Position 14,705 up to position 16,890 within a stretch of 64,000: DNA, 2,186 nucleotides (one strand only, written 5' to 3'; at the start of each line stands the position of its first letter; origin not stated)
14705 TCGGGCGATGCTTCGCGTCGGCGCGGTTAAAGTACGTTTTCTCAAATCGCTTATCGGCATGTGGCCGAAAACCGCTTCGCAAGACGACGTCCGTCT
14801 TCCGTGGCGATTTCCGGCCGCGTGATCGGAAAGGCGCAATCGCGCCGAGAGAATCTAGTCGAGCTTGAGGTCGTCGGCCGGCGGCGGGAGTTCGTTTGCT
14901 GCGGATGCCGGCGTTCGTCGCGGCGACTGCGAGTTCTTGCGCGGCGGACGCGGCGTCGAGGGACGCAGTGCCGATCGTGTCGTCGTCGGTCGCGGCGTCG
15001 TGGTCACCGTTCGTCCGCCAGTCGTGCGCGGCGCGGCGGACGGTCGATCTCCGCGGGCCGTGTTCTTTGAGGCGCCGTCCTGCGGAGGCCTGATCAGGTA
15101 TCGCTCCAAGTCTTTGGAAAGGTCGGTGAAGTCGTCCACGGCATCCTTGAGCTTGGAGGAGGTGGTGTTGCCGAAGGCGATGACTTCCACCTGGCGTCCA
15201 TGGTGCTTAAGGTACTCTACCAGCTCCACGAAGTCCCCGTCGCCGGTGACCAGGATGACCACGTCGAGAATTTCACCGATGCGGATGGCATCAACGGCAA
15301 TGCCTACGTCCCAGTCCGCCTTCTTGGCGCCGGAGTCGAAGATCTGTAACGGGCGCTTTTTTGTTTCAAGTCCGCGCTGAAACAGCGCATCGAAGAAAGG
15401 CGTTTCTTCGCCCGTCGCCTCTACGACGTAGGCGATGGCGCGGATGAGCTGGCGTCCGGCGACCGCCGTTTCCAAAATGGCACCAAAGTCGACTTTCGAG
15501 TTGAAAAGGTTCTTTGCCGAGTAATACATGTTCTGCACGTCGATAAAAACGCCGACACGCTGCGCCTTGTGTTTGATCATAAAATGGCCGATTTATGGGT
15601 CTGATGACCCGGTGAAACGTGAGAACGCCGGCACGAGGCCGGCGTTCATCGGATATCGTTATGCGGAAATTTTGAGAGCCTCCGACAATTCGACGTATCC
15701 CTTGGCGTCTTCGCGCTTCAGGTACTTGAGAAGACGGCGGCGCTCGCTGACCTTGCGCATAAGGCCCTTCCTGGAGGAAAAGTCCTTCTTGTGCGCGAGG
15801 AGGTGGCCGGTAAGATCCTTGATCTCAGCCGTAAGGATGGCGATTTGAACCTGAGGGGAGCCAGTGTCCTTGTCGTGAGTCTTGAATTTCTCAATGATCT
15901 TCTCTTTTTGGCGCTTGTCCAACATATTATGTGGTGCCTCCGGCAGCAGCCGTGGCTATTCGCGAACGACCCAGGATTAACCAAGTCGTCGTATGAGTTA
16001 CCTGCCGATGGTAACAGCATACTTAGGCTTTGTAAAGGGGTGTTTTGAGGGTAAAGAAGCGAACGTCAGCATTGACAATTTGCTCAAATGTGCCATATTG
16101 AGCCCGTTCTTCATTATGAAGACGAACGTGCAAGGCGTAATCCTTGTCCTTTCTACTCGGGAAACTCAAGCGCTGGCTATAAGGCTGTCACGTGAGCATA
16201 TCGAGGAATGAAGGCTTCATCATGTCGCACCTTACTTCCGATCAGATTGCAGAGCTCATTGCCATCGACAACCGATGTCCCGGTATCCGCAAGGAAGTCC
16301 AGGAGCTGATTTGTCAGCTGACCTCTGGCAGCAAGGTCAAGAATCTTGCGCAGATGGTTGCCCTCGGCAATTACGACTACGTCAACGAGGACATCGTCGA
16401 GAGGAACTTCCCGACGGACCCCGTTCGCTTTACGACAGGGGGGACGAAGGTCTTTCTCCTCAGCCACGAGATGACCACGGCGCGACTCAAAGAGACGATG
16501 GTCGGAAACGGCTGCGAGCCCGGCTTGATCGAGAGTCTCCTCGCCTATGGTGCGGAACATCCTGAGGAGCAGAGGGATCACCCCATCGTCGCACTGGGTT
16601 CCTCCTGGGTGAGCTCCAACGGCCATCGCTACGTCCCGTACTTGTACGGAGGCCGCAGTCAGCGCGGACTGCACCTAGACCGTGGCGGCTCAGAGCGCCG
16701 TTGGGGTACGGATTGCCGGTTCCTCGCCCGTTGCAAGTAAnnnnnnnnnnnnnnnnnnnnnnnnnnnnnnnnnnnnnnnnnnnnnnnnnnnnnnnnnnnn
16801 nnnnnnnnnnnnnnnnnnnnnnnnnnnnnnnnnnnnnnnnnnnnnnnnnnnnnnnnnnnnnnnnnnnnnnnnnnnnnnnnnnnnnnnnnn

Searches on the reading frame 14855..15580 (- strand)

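Call 15: search_protein_families(library=pfam, proteins=[window:14855-15580:-], max_evalue=0.1)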
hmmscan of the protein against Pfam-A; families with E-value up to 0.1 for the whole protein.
window:14855-15580:- (241 aa): 1 family
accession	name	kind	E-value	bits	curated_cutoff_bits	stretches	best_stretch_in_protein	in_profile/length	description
PF01936.24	NYN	-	1e-33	117.3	24.2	1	8-154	1-144/145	NYN domain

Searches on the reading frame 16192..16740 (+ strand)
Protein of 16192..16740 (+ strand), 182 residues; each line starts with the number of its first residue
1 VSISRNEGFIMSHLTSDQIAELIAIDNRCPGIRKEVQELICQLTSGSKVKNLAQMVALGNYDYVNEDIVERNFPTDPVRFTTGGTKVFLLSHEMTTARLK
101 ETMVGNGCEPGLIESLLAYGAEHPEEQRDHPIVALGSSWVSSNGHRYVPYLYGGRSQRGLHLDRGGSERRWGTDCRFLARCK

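Call 15: search_protein_families(library=pfam, proteins=[window:16192-16740:+], max_evalue=0.1)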
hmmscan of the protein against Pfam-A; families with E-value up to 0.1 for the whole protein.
window:16192-16740:+ (182 aa): 0 families

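Call 19: find_homologous_proteins(query=window:16222-16737:+)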
Query seq(172 aa) (172 aa): 11 proteins with E <= 0.001 among 110 candidates.
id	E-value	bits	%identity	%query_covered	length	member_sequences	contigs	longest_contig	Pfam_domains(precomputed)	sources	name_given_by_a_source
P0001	3.0e-113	394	100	100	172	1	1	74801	-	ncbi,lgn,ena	-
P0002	2.6e-34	137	50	74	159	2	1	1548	-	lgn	-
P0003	1.7e-33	134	53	81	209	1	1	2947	-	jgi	jgi:hypothetical protein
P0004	6.5e-31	126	45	87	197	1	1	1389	-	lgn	-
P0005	9.5e-31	125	50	83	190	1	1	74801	-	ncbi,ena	-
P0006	1.2e-30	125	44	84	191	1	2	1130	-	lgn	-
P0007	1.3e-17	82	41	76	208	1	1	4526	-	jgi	jgi:hypothetical protein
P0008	1.6e-15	75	41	76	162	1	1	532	-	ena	-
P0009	5.7e-14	70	42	66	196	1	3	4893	-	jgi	jgi:hypothetical protein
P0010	8.3e-14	70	40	75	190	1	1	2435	-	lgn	-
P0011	5.8e-12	64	42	75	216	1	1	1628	-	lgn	-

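Call 20: find_encoding_contigs(protein=P0003, flank=3000, max_places=4)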
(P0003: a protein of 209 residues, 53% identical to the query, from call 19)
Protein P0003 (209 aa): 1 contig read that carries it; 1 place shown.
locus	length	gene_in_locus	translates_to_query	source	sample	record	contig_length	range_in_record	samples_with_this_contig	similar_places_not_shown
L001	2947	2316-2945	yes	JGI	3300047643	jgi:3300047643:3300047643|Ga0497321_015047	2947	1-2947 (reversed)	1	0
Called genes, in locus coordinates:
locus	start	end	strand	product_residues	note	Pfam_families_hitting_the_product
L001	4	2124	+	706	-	PF17755:UvrA_DNA-bind, PF02463:SMC_N (faint), PF00005:ABC_tran (faint), PF13304:AAA_21 (faint)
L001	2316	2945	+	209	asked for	?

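Call 21: find_encoding_contigs(protein=P0007, flank=5000, max_places=4)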
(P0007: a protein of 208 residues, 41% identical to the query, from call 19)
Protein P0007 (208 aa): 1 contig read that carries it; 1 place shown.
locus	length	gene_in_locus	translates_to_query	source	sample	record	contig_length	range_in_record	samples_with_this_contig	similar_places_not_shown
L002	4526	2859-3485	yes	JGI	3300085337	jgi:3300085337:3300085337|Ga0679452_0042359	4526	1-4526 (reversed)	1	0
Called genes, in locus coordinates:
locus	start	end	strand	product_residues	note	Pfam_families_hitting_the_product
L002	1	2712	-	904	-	?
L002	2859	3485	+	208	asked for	-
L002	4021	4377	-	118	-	PF22296:bAvd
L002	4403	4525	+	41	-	?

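Call 22: find_encoding_contigs(protein=P0009, flank=5000, max_places=4)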
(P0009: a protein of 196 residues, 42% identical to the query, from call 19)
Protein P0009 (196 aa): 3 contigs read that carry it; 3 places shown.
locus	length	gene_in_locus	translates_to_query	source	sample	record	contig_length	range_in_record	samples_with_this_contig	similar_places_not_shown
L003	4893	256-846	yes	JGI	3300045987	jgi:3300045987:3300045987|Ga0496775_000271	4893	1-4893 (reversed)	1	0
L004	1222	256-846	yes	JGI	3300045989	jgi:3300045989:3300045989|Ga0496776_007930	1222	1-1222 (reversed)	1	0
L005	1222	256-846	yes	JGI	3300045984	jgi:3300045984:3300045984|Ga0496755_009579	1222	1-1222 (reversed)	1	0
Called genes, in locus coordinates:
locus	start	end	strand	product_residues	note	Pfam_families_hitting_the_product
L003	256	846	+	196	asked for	-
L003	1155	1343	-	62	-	-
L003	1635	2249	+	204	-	-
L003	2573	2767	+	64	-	-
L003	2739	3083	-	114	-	PF22296:bAvd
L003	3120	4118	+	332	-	PF00078:RVT_1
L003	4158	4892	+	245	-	?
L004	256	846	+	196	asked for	-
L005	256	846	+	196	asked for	-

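Call 27: find_encoding_contigs(protein=P0001, flank=1000, max_places=3)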
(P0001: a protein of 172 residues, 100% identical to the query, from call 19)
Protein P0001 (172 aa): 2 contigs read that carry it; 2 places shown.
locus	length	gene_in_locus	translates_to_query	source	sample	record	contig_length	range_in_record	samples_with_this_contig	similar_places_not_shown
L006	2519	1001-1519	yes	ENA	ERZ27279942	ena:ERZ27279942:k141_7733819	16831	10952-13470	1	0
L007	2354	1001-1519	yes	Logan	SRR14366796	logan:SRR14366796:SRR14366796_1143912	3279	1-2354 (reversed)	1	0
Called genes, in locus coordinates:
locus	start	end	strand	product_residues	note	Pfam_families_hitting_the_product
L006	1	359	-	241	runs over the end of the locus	PF01936:NYN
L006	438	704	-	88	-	PF00312:Ribosomal_S15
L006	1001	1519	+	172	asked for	-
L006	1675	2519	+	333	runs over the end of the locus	PF02899:Phage_int_SAM_1, PF13102:Phage_int_SAM_5, PF13495:Phage_int_SAM_4, PF00589:Phage_integrase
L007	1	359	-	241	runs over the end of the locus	PF01936:NYN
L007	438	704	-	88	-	PF00312:Ribosomal_S15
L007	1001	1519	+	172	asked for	-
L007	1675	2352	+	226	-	?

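Call 29: find_related_loci(query=A2, collection=genome_contigs, flank=6000)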
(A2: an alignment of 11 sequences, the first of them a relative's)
Query A2 (172 aa) in genome_contigs; peptide patterns used: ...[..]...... (x = any residue, [..] = any of these).
107 stretches matched a pattern; 97 encode a relative of the query (tblastn E <= 1e-3); the best 80 are kept; 80 distinct loci.
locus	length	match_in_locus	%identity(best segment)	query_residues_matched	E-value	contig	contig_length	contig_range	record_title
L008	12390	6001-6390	42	40-169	4e-27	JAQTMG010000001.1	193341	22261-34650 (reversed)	MAG: Patescibacteria group bacterium isolate STA_35 NODE_150_length_193341_cov_5.219979_Sandtown_A, whole genome shotgun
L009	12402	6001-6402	43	40-172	1e-26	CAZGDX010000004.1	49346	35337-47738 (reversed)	MAG TPA_asm: uncultured Gammaproteobacteria bacterium isolate binchicken_co274_39 genome assembly, contig: NODE_1836_len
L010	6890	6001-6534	37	2-169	3e-26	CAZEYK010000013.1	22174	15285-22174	MAG TPA_asm: uncultured Gammaproteobacteria bacterium isolate SRP118108_co5_163 genome assembly, contig: NODE_1979_lengt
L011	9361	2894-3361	35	21-169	3e-25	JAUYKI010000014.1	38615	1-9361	MAG: bacterium isolate C24_metabat.bin.189 C24_k141_107142, whole genome shotgun sequence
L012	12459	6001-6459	41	15-169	6e-25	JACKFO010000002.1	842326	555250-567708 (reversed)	MAG: Candidatus Nomurabacteria bacterium isolate HK-STAS-PATE-4 HK-STAS-PATE-4_2, whole genome shotgun sequence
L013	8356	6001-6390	42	40-169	6e-25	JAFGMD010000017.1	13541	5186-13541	MAG: Candidatus Falkowbacteria bacterium isolate Zod_Metabat.442 k87_6024486, whole genome shotgun sequence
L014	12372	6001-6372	45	42-169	4e-23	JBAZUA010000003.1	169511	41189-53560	MAG: Candidatus Paceibacterota bacterium isolate SO_2017_GW1_216 NODE_680_length_169511_cov_1.874663_OW334_2017, whole g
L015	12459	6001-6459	36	19-169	4e-23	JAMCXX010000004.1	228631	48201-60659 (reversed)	MAG: Patescibacteria group bacterium isolate FK_Sedi_B_Bin.386 NODE_42_length_228631_cov_9.9568, whole genome shotgun se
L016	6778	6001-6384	45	40-169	1e-22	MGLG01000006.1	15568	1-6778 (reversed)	MAG: Candidatus Yanofskybacteria bacterium RIFOXYD1_FULL_42_10 rifoxyd1_full_scaffold_1575, whole genome shotgun sequenc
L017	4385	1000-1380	40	41-169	2e-22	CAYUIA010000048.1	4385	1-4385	MAG TPA_asm: uncultured Gammaproteobacteria bacterium isolate binchicken_co111_88 genome assembly, contig: NODE_44342_le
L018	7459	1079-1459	40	42-169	1e-22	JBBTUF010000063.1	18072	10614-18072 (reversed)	MAG: Patescibacteria group bacterium isolate H43-bin009_1 H43_bin009_1_000000000063, whole genome shotgun sequence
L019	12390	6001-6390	36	42-168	2e-22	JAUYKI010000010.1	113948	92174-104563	MAG: bacterium isolate C24_metabat.bin.189 C24_k141_214889, whole genome shotgun sequence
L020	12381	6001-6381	40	40-169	2e-22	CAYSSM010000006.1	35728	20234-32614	MAG TPA_asm: uncultured Candidatus Saccharibacteria bacterium isolate SRP050083_co1_294 genome assembly, contig: NODE_38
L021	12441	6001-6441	38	41-172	4e-22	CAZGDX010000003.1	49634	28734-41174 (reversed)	MAG TPA_asm: uncultured Gammaproteobacteria bacterium isolate binchicken_co274_39 genome assembly, contig: NODE_1821_len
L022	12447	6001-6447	35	6-169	5e-22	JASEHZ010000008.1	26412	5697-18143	MAG: Patescibacteria group bacterium isolate Yes70-36 NODE_649_length_26412_cov_18.597830, whole genome shotgun sequence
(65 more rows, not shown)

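Call 30: find_related_loci(query=A2, collection=metagenome_contigs, flank=6000)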
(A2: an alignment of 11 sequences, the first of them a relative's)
Query A2 (172 aa) in metagenome_contigs; peptide patterns used: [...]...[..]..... (x = any residue, [..] = any of these).
157 stretches matched a pattern; 131 encode a relative of the query (tblastn E <= 1e-3); the best 80 are kept; 80 distinct loci.
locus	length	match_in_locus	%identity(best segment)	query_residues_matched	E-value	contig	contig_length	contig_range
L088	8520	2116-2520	41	38-172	7e-25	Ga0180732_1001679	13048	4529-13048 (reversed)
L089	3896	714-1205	35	3-168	2e-24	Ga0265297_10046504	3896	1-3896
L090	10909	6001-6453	37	17-169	6e-24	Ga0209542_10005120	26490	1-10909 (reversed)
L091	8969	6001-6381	39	41-168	2e-23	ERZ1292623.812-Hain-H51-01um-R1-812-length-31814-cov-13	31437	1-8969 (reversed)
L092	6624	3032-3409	41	41-169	2e-23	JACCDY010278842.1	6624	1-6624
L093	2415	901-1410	34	4-169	2e-23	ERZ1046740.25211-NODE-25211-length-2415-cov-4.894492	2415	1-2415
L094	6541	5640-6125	36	4-167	3e-23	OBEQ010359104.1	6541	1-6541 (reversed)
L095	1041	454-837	35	40-169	1e-23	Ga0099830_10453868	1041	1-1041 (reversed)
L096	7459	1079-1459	40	42-169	7e-23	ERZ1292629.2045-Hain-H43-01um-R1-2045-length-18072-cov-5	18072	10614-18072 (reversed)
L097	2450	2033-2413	40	40-169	8e-23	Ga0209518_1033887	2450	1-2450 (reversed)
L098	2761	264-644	40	40-169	9e-23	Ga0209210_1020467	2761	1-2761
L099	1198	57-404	43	49-167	6e-23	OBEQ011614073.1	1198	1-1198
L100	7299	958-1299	41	39-152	2e-22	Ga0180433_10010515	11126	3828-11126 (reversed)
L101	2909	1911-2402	35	4-168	2e-22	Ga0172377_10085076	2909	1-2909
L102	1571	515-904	44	41-172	3e-22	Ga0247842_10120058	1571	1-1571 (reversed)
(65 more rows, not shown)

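Call 84: search_protein_families(library=ncbifam, proteins=[window:16222-16740:+], max_evalue=1)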
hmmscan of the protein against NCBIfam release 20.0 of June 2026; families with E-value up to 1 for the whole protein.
window:16222-16740:+ (172 aa): 0 families

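Call 85: search_protein_families(library=phrogs, proteins=[window:16222-16740:+], max_evalue=0.1)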
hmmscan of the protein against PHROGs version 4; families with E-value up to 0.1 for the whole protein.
window:16222-16740:+ (172 aa): 1 family
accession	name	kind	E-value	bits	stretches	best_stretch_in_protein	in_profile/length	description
phrog_20683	-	unknown function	0.055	14.5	0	6-47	20-62/141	-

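Call 91: predict_structure(alignment_id=A2)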
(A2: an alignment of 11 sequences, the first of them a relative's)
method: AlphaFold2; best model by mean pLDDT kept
length: 172 residues; sequences in the alignment: 11
mean_pLDDT: 87.6   pTM: 0.77
mean pLDDT of the five models: 87.6, 87.5, 87.3, 86.9, 86.4
residues with pLDDT >= 90: 117; 70-90: 23; 50-70: 31; < 50: 1
segments of 3 or more residues with pLDDT < 50: none
pLDDT, mean of each block of 10 residues (from residue 1): 62 69 68 64 92 96 93 92 96 96 97 91 97 97 88 96 96 86
secondary structure, 60 per line:
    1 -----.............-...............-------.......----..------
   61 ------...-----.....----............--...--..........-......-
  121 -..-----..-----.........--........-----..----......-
elements in order: H6-18 H20-34 H42-48 E75-79 H86-95 E98-100 H103-112 H114-119 E136-144 E147-154 E166-171

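Call 93: fold_search(model_id=the predicted structure, library=pdb)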
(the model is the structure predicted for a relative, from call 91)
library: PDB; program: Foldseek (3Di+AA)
matches with E <= 10: 917; with E <= 0.001: 0
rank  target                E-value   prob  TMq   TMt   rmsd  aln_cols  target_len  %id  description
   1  3wbp_A                2.5e-03  1.00  0.40  0.51   8.1       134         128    9  Crystal structure of carbohydrate recognition domain of Blood Dendritic Cell Antigen-2 (BDCA2) lectin (crystal form-1) (released 2013-12-25)
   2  3wbp_B                5.1e-03  0.99  0.39  0.50   8.1       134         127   10  Crystal structure of carbohydrate recognition domain of Blood Dendritic Cell Antigen-2 (BDCA2) lectin (crystal form-1) (released 2013-12-25)
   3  3wbq_A                6.6e-03  0.99  0.39  0.50   7.7       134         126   10  Crystal structure of carbohydrate recognition domain of Blood Dendritic Cell Antigen-2 (BDCA2) lectin (crystal form-2) (released 2013-12-25)
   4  8w9j_C                7.6e-03  0.89  0.38  0.42  12.9       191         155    9  Crystal structure of human CLEC12A ectodomain complexed with 50C1 Fab (released 2024-03-06)
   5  3wbr_F                8.1e-03  0.99  0.40  0.52   5.7       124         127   10  Crystal structure of carbohydrate recognition domain of Blood Dendritic Cell Antigen-2 (BDCA2) lectin (crystal form-3) (released 2013-12-25)
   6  3wbr_H                9.2e-03  0.99  0.41  0.53   7.5       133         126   10  Crystal structure of carbohydrate recognition domain of Blood Dendritic Cell Antigen-2 (BDCA2) lectin (crystal form-3) (released 2013-12-25)
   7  1byf_A                9.2e-03  0.97  0.34  0.45   6.0       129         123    8  STRUCTURE OF TC14; A C-TYPE LECTIN FROM THE TUNICATE POLYANDROCARPA MISAKIENSIS (released 1999-07-23)
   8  3wbr_A                1.0e-02  0.99  0.40  0.51   5.7       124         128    9  Crystal structure of carbohydrate recognition domain of Blood Dendritic Cell Antigen-2 (BDCA2) lectin (crystal form-3) (released 2013-12-25)
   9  7qaj_B                1.0e-02  0.99  0.38  0.49   5.7       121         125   12  ZK002 with Anti-angiogenic and Anti-inflamamtory Properties (released 2023-06-14)
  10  3wbr_D                1.1e-02  0.98  0.40  0.52   7.2       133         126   10  Crystal structure of carbohydrate recognition domain of Blood Dendritic Cell Antigen-2 (BDCA2) lectin (crystal form-3) (released 2013-12-25)
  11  3wbq_B                1.2e-02  0.97  0.38  0.50   7.3       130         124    9  Crystal structure of carbohydrate recognition domain of Blood Dendritic Cell Antigen-2 (BDCA2) lectin (crystal form-2) (released 2013-12-25)
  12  7qaj_F                1.2e-02  0.97  0.35  0.45   6.3       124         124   11  ZK002 with Anti-angiogenic and Anti-inflamamtory Properties (released 2023-06-14)
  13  1yxj_A                1.2e-02  0.96  0.35  0.44   6.3       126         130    9  Crystal structure of human lectin-like oxidized low-density lipoprotein receptor 1 (LOX-1) at low pH (released 2005-06-14)
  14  1ukm_B                1.3e-02  0.98  0.38  0.49   5.6       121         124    9  Crystal structure of EMS16, an Antagonist of collagen receptor integrin alpha2beta1 (GPIa/IIa) (released 2003-11-04)
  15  3wbr_G                1.4e-02  0.99  0.40  0.51   5.6       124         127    9  Crystal structure of carbohydrate recognition domain of Blood Dendritic Cell Antigen-2 (BDCA2) lectin (crystal form-3) (released 2013-12-25)
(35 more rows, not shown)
